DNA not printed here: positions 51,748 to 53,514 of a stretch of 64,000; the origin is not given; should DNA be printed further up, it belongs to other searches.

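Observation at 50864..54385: Secretin-less CpaC-N/CpaB-like pair plus Ig-lipoprotein immediately downstream of rpoN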

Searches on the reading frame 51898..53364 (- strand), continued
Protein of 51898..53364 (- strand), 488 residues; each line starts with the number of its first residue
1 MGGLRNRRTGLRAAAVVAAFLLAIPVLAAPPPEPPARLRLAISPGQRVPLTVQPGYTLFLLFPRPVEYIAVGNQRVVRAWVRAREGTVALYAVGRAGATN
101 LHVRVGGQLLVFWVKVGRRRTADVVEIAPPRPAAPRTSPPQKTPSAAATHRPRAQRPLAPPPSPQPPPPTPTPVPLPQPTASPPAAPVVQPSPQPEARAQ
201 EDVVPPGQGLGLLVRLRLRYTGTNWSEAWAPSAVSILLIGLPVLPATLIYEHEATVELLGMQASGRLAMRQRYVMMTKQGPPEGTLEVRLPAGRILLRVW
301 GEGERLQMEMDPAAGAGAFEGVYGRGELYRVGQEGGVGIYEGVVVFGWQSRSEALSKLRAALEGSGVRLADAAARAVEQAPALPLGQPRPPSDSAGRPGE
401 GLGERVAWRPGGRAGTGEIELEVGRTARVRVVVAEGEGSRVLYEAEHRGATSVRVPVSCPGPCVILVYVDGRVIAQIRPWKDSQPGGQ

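Call 41: find_encoding_contigs(protein=P0133, flank=10000, max_places=3)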
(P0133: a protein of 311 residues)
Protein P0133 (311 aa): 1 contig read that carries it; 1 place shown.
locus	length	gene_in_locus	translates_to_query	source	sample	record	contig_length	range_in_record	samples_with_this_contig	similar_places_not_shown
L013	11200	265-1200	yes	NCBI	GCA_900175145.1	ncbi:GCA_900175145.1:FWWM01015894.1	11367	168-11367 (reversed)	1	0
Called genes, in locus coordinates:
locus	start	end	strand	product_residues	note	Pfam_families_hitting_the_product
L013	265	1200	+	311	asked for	-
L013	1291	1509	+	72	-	-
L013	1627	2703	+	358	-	PF07811:TadE, PF13400:Tad (weak)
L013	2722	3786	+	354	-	PF07811:TadE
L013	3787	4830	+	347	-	PF07811:TadE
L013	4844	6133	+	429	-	PF08666:SAF, PF16976:RcpC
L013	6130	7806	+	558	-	PF13629:T2SS-T3SS_pil_N, PF00263:Secretin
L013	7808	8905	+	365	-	PF10609:ParA (faint)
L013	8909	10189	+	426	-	PF00437:T2SSE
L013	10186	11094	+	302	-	PF00482:T2SSF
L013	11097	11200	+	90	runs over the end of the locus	?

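Call 44: find_homologous_proteins(query=L004:4048-5559:+, max_evalue=1e-10)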
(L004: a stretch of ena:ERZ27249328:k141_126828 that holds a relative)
Query L004:4048-5559:+ (503 aa): 84 proteins with E <= 1e-10 among 8000 candidates.
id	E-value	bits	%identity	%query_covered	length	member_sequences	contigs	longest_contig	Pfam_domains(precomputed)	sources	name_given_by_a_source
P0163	0.0e+0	1023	98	100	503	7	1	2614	PF13629.13,PF00263.27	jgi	jgi:pilus assembly protein CpaC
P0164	1.5e-98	349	44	94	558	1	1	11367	PF13629.13,PF00263.27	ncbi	-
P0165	3.7e-97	345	43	98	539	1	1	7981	PF13629.13,PF00263.27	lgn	-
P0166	8.3e-95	337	44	97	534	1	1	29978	PF13629.13,PF00263.27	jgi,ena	-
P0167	3.5e-93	331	43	98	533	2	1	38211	PF13629.13,PF00263.27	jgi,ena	-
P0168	7.8e-92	327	41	95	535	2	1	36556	PF13629.13,PF00263.27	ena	-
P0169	1.3e-54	204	37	70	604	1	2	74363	PF13629.13,PF00263.27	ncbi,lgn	-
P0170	3.2e-53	200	43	55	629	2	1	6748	PF13629.13,PF00263.27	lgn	-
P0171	3.5e-42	163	34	72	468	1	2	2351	PF13629.13,PF00263.27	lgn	-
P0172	7.0e-42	162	35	75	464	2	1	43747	PF13629.13,PF00263.27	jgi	jgi:pilus assembly protein CpaC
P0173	3.8e-39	153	32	72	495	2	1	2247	PF04972.23,PF13629.13,PF00263.27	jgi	-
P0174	1.6e-38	151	33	77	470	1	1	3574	PF13629.13,PF00263.27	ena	-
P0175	3.0e-38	150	33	72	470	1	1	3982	PF13629.13,PF00263.27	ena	-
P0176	8.4e-38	149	33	75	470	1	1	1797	PF13629.13,PF00263.27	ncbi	-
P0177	1.1e-37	149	32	75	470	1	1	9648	PF13629.13,PF00263.27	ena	-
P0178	4.6e-37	146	32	75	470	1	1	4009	PF13629.13,PF00263.27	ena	-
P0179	5.3e-37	146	33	72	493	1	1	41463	PF04972.23,PF13629.13,PF00263.27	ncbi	-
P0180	1.0e-36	145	32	72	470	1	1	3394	PF13629.13,PF00263.27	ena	-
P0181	6.6e-36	143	32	72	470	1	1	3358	PF13629.13,PF00263.27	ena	-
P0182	7.5e-36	142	32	68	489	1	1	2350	PF13629.13,PF00263.27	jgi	jgi:pilus assembly protein CpaC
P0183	2.3e-33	134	30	74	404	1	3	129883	PF13629.13,PF00263.27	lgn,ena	-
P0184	4.1e-32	130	31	68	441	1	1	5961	PF13629.13,PF00263.27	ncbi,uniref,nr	ncbi:MAG TPA: type II and III secretion system protein family protein [Phenylobacterium sp.]|uniref:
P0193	7.2e-20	90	25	68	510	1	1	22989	PF04972.23,PF13629.13,PF00263.27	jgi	jgi:pilus assembly protein CpaC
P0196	2.0e-17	82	28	69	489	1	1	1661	PF13629.13,PF00263.27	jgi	jgi:pilus assembly protein CpaC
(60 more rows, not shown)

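Call 45: find_encoding_contigs(protein=P0167, flank=10000, max_places=2)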
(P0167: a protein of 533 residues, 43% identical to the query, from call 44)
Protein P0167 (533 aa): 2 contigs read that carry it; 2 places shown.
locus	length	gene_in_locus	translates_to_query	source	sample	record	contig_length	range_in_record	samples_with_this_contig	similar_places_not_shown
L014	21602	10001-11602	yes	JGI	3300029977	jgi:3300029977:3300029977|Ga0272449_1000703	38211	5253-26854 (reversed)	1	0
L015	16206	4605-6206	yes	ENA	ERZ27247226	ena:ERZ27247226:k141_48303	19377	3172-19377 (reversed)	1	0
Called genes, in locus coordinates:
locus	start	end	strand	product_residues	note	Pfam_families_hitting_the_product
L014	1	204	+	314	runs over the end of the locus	-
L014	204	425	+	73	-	-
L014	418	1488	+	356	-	PF19568:Spore_III_AA, PF00437:T2SSE (faint), PF00004:AAA (faint)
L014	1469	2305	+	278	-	-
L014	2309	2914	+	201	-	PF10463:Peptidase_U49 (weak)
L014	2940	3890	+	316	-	-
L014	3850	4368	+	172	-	-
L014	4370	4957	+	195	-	PF01478:Peptidase_A24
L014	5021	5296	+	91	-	PF04964:Flp_Fap (weak)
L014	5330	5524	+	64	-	PF04964:Flp_Fap (weak)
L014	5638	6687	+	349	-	PF07811:TadE (weak)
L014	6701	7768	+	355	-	PF07811:TadE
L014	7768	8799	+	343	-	PF07811:TadE (weak)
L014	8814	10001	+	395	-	PF16976:RcpC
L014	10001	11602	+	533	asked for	PF13629:T2SS-T3SS_pil_N, PF00263:Secretin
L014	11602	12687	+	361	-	PF01656:CbiA (faint)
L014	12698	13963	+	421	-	PF00437:T2SSE, PF27713:UCP018868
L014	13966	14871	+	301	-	PF00482:T2SSF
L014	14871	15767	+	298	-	PF00482:T2SSF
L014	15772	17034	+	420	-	PF00437:T2SSE, PF27713:UCP018868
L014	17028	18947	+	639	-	PF20154:LNT_N, PF00795:CN_hydrolase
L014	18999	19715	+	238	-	PF08668:HDOD, PF13487:HD_5, PF01966:HD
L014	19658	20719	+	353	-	PF03448:MgtE_N (faint), PF14842:FliG_N, PF14841:FliG_M, PF01706:FliG_C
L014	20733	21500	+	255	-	PF00158:Sigma54_activat, PF14532:Sigma54_activ_2, PF07728:AAA_5 (weak), PF25601:AAA_lid_14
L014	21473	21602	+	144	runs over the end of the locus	PF02643:DUF192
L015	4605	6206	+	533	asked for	PF13629:T2SS-T3SS_pil_N, PF00263:Secretin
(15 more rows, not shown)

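Call 46: find_encoding_contigs(protein=P0168, flank=10000, max_places=2)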
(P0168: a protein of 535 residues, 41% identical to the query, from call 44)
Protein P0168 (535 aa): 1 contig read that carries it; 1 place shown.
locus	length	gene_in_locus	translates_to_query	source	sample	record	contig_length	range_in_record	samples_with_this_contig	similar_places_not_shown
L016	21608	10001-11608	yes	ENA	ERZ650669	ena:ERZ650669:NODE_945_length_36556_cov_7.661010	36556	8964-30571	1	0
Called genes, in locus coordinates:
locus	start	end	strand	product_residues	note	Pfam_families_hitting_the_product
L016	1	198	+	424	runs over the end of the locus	PF03796:DnaB_C, PF13481:AAA_25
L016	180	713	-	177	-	PF07704:PSK_trans_fac (faint)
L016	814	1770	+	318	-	-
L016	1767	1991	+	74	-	-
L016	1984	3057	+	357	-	PF19568:Spore_III_AA, PF00004:AAA (faint)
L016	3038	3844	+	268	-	PF01442:Apolipoprotein (weak)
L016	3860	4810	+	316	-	-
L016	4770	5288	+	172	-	-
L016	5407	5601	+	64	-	PF04021:Class_IIIsignal (faint)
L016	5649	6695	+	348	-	PF07811:TadE (weak)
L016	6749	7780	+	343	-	PF07811:TadE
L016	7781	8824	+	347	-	PF07811:TadE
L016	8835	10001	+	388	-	PF08666:SAF (weak), PF16976:RcpC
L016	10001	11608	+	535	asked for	PF13629:T2SS-T3SS_pil_N, PF00263:Secretin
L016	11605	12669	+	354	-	PF01656:CbiA (faint), PF10609:ParA (faint)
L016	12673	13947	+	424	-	PF00437:T2SSE, PF27713:UCP018868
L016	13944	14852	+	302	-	PF00482:T2SSF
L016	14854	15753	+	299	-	PF00482:T2SSF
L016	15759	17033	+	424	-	PF00437:T2SSE, PF27713:UCP018868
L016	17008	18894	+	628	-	PF20154:LNT_N, PF00795:CN_hydrolase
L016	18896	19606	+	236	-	PF13487:HD_5, PF08668:HDOD, PF01966:HD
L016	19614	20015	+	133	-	PF02643:DUF192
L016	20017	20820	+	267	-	PF13629:T2SS-T3SS_pil_N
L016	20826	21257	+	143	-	-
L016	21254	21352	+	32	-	-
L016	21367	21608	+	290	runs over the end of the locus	-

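Call 57: find_encoding_contigs(protein=P0169, flank=10000, max_places=2)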
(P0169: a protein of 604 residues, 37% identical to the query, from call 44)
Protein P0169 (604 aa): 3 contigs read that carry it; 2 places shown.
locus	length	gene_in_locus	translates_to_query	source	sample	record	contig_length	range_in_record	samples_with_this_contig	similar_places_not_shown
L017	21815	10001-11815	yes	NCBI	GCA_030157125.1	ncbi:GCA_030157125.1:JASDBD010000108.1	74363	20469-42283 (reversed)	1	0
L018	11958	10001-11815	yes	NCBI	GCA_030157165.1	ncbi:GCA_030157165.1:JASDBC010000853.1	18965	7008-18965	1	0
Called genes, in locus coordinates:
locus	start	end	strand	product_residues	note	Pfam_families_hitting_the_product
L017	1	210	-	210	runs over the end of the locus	PF01726:LexA_DNA_bind, PF00717:Peptidase_S24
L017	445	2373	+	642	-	PF26550:Tricorn_2nd (faint), PF07676:PD40 (weak), PF26549:Tricorn_N, PF01738:DLH (weak), PF02129:Peptidase_S15 (faint), PF00561:Abhydrolase_1 (weak), PF00326:Peptidase_S9, PF20434:BD-FAE (weak), +2 more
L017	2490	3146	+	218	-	PF13483:Lactamase_B_3, PF12706:Lactamase_B_2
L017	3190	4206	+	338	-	PF00296:Bac_luciferase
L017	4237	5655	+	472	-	PF01425:Amidase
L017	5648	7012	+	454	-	PF07690:MFS_1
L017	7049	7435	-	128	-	PF01597:GCV_H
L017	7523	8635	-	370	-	PF01571:GCV_T, PF08669:GCV_T_C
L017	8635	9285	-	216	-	PF00156:Pribosyltran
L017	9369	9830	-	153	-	PF14584:DUF4446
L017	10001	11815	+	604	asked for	PF13629:T2SS-T3SS_pil_N, PF00263:Secretin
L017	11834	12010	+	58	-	PF04964:Flp_Fap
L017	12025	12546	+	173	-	PF07811:TadE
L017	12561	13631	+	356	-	PF08666:SAF, PF16976:RcpC (weak)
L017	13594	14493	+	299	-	PF13400:Tad (weak)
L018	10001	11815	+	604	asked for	PF13629:T2SS-T3SS_pil_N, PF00263:Secretin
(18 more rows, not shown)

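Call 64: search_protein_families(library=pfam, alignment_id=A3, max_evalue=0.1)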
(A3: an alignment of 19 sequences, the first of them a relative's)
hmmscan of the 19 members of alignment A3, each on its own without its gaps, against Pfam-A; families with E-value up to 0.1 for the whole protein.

A. member 1, P0001 (488 aa): 1 family
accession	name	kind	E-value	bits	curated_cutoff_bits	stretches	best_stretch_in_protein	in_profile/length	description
PF13629.12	T2SS-T3SS_pil_N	-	0.00099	19.2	23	1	50-103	5-56/72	Pilus formation protein N terminal region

B. families by the number of members that match (of 19 scanned): 6 families
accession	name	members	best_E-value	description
PF13629.12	T2SS-T3SS_pil_N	14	1.1e-08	Pilus formation protein N terminal region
PF09544.15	DUF2381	3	0.00088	Protein of unknown function (DUF2381)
PF03524.21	CagX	1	0.0011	Conjugal transfer protein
PF11679.13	DUF3275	1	0.0068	Protein of unknown function (DUF3275)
PF09282.15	Mago-bind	1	0.0084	Mago binding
PF21633.3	MOV-10_Ig-like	1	0.087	Helicase MOV-10, Ig-like domain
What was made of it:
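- One N-family member hits Pfam CagX (call 64).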

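Call 65: search_solved_structures(query=A3, max_evalue=1, show_alignments=2)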
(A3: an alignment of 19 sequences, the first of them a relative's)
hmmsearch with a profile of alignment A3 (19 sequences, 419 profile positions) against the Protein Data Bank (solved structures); distinct sequences matched with E-value up to 1: 1.
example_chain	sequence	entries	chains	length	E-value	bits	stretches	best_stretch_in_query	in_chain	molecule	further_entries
9m8m_H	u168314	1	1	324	0.35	13.5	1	121-183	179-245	Photosynthetic reaction center subunit H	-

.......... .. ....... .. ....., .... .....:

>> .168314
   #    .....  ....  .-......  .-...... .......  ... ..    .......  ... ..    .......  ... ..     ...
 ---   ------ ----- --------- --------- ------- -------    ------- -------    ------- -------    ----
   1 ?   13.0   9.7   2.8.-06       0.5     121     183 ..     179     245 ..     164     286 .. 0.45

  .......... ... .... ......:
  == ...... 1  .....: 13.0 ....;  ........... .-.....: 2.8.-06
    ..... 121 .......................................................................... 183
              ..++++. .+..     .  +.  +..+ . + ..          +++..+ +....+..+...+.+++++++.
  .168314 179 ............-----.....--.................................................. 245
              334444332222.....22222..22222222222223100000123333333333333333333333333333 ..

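Call 85: find_encoding_contigs(protein=P0131, flank=10000, max_places=2)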
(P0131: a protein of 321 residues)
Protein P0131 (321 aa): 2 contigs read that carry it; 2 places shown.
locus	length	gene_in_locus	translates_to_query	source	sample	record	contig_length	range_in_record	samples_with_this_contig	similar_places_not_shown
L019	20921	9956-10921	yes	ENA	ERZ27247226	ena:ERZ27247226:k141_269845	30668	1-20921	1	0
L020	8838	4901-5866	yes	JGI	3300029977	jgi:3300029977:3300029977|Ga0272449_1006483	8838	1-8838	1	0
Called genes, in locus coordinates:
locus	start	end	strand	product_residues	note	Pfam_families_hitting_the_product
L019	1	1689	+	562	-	?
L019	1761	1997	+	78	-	PF01909:NTP_transf_2, PF18765:Polbeta (weak)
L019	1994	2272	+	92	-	-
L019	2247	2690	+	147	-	PF05168:HEPN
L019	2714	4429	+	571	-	PF02518:HATPase_c (weak), PF13589:HATPase_c_3, PF01119:DNA_mis_repair, PF08676:MutL_C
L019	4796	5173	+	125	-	PF25212:HVO_A0114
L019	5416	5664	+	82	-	PF01323:DSBA, PF13462:Thioredoxin_4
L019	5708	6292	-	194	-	-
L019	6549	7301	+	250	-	-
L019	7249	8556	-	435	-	PF07719:TPR_2 (faint), PF13374:TPR_10 (faint), PF13424:TPR_12, PF01381:HTH_3 (weak), PF13560:HTH_31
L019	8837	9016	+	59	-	-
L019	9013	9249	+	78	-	-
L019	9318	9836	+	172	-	-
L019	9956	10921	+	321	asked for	-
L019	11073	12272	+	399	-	PF28597:T2SSF_N, PF00482:T2SSF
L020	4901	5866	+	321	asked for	-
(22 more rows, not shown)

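Call 86: find_encoding_contigs(protein=P0136, flank=10000, max_places=2)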
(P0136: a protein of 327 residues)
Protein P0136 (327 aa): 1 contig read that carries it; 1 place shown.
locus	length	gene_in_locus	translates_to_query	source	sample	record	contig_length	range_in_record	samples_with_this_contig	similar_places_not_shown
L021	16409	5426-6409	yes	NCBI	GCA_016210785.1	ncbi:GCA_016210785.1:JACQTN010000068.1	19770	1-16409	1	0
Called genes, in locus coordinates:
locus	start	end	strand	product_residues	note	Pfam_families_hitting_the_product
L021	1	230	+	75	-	PF02577:BFN_dom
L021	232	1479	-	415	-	PF04293:SpoVR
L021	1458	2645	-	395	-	PF04285:DUF444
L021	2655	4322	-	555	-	PF08298:AAA_PrkA, PF13191:AAA_16 (weak), PF13401:AAA_22 (faint), PF06798:PrkA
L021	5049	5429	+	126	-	-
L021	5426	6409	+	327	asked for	-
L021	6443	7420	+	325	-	PF19568:Spore_III_AA, PF13191:AAA_16 (faint), PF13481:AAA_25 (faint), PF13604:AAA_30 (faint)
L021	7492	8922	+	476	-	-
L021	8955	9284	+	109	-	PF04956:TrbC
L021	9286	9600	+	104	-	-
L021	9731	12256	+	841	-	PF11130:TraC_F_IV (weak), PF13401:AAA_22 (faint), PF12846:AAA_10, PF19044:P-loop_TraG, PF01935:DUF87 (weak)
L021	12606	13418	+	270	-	-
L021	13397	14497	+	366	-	-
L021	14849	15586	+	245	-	-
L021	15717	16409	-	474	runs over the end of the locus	PF07690:MFS_1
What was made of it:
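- N-family relatives of B domain 1 also occur in a VirB4/TrbC T4SS-like locus and beside a type IVa pilus cluster (calls 85, 86). N-family member P0136 lies in a locus with TrbC, a VirB4-like ATPase and a Spore_III_AA-like ATPase (call 86).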

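Call 95: find_encoding_contigs(protein=P0132, flank=10000, max_places=2)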
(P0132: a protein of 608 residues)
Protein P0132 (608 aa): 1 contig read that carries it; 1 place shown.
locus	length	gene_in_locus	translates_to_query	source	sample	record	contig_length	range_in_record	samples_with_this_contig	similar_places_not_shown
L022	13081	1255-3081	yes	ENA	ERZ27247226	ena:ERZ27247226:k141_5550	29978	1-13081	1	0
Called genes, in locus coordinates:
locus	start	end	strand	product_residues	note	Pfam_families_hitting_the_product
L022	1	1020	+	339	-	?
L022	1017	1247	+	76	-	PF19807:DUF6290 (weak)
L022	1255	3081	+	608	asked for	-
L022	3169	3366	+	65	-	PF04964:Flp_Fap (weak)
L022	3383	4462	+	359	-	PF07811:TadE (weak)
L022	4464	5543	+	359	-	PF07811:TadE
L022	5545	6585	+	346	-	PF07811:TadE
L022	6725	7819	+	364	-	PF08666:SAF, PF13144:ChapFlgA (weak), PF16976:RcpC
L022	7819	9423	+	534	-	PF13629:T2SS-T3SS_pil_N, PF00263:Secretin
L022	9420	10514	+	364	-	PF10609:ParA (faint)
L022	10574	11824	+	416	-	PF00437:T2SSE, PF27713:UCP018868 (weak)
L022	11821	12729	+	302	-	PF00482:T2SSF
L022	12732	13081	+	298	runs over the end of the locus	PF00482:T2SSF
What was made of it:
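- On CpaB/RcpC (Tad alignment protein): The closest homologues in L013, L014, L016 and L022 do meet this feature (calls 41, 45, 46, 95).
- Those are encoded immediately upstream of flp/tadE-cpaB-cpaC-tadZ-tadA-tadBC in L013, L014, L016 and L022 (calls 41, 45, 46, 95).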
